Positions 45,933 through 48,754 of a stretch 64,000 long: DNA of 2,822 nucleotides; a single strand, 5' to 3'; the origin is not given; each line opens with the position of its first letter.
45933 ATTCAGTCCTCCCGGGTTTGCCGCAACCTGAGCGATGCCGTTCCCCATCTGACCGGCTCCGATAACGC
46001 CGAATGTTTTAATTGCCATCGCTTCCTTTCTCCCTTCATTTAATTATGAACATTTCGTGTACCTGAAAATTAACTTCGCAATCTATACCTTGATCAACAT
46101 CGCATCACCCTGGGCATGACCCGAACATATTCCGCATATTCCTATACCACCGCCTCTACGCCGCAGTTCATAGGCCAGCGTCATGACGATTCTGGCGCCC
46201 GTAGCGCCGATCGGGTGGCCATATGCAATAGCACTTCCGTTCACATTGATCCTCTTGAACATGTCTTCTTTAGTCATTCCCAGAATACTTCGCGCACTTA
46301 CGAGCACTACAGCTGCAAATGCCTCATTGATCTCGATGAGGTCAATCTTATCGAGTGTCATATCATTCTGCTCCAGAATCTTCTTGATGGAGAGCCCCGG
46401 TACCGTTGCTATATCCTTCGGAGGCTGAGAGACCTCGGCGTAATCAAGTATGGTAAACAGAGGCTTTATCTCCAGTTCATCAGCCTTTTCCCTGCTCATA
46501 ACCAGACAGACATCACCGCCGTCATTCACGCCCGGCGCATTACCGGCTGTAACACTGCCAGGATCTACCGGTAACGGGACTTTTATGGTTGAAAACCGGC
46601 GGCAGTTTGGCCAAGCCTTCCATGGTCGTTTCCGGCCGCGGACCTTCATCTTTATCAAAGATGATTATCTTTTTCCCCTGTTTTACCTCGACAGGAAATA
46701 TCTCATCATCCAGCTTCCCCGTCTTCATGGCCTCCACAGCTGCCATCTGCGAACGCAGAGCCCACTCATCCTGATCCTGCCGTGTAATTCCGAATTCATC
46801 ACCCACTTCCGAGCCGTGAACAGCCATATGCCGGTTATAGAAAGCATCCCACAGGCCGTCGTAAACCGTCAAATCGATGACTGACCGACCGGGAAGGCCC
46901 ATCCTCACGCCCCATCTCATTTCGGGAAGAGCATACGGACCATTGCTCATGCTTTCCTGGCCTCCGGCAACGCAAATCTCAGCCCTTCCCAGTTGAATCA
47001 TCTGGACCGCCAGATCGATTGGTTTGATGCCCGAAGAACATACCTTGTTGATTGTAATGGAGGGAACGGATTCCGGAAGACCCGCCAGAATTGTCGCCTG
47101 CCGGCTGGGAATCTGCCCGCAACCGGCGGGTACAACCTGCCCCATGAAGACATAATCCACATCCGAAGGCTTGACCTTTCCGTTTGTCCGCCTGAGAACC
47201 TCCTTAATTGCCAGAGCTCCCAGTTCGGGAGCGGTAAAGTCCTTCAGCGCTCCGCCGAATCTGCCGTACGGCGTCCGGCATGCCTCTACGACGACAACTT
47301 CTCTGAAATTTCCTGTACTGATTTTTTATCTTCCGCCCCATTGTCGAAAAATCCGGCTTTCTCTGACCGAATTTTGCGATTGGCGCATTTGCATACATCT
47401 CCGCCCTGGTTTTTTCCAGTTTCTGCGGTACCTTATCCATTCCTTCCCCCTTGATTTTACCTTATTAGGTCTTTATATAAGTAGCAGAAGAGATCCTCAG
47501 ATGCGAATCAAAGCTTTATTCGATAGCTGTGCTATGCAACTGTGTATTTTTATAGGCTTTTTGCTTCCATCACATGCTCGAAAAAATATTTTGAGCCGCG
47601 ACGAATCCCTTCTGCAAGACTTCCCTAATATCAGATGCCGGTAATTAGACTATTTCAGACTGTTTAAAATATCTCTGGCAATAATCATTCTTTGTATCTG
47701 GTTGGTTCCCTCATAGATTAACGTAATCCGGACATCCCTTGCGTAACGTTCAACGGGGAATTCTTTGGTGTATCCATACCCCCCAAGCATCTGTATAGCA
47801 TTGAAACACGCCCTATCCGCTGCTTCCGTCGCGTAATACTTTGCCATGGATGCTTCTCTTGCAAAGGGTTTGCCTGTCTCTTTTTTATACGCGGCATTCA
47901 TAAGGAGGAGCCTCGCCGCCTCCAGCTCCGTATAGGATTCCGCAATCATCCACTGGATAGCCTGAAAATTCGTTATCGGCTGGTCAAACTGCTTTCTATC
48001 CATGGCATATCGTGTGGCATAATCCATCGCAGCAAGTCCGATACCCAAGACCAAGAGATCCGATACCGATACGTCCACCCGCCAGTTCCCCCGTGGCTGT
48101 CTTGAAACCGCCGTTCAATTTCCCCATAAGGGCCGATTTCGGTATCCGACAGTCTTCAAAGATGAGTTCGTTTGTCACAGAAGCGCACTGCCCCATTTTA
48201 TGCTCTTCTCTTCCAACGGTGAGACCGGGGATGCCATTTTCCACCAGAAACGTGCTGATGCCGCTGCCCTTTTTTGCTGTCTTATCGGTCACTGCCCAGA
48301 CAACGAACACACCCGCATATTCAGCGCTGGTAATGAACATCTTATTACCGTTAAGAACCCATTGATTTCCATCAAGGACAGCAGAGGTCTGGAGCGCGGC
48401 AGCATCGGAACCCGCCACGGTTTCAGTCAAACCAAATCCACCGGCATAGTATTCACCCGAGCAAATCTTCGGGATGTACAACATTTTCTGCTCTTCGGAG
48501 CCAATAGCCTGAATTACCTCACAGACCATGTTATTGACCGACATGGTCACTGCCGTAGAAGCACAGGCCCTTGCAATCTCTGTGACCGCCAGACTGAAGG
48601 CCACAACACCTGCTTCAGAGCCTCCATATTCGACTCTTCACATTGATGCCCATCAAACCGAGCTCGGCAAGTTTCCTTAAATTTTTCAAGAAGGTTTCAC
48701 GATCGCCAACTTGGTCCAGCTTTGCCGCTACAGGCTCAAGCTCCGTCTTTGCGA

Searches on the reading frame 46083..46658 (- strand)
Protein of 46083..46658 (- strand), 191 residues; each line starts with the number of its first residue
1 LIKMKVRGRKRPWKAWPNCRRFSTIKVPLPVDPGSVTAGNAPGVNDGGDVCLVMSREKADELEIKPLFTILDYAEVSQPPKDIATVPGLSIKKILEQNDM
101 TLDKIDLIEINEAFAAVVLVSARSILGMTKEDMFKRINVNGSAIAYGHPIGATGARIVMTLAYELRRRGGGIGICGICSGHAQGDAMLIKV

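Call 40: search_protein_families(library=pfam, proteins=[window:46083-46658:-], max_evalue=0.0001)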
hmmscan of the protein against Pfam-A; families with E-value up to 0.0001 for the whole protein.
window:46083-46658:- (191 aa): 1 family
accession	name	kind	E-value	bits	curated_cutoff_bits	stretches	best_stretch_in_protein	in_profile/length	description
PF02803.24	Thiolase_C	-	5.5e-38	129.8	27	1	65-190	2-122/123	Thiolase, C-terminal domain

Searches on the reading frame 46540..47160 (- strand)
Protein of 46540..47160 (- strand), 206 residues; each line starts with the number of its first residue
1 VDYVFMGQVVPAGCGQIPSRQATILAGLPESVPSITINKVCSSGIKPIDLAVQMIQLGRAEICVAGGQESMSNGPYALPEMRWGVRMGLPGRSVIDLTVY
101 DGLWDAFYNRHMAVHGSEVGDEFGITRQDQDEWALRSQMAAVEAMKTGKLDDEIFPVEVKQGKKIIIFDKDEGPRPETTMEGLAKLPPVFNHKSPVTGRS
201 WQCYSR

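Call 40: search_protein_families(library=pfam, proteins=[window:46540-47160:-], max_evalue=0.0001)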
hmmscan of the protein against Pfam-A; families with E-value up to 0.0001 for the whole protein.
window:46540-47160:- (206 aa): 2 families
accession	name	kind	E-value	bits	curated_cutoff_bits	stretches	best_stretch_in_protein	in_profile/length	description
PF00108.29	Thiolase_N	-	1.6e-61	208.4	26.4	1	2-197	46-240/260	Thiolase, N-terminal domain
PF00109.32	ketoacyl-synt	-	8.1e-07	29.3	20.8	1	33-72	166-205/252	Beta-ketoacyl synthase, N-terminal domain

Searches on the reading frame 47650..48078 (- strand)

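Call 40: search_protein_families(library=pfam, proteins=[window:47650-48078:-], max_evalue=0.0001)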
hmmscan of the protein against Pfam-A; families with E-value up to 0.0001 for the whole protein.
window:47650-48078:- (142 aa): 3 families
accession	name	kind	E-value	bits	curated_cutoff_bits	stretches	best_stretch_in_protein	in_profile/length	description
PF00441.29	Acyl-CoA_dh_1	-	4.8e-42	144.1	22.4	1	12-137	24-149/150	Acyl-CoA dehydrogenase, C-terminal domain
PF08028.16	Acyl-CoA_dh_2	-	3e-21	76.5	22.7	1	9-126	6-133/134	Acyl-CoA dehydrogenase, C-terminal domain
PF22924.1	ACOX_C_alpha1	-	2.2e-06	28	27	0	21-135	26-166/169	Acyl-CoA oxidase, C-alpha1 domain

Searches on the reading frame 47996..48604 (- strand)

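Call 40: search_protein_families(library=pfam, proteins=[window:47996-48604:-], max_evalue=0.0001)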
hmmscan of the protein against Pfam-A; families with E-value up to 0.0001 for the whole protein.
window:47996-48604:- (202 aa): 2 families
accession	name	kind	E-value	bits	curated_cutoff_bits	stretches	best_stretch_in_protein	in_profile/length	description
PF02770.24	Acyl-CoA_dh_M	-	4.7e-25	88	33.3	1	57-152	2-97/97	Acyl-CoA dehydrogenase, middle domain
PF02771.21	Acyl-CoA_dh_N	-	1.9e-11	44.7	22.9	1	4-51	65-113/113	Acyl-CoA dehydrogenase, N-terminal domain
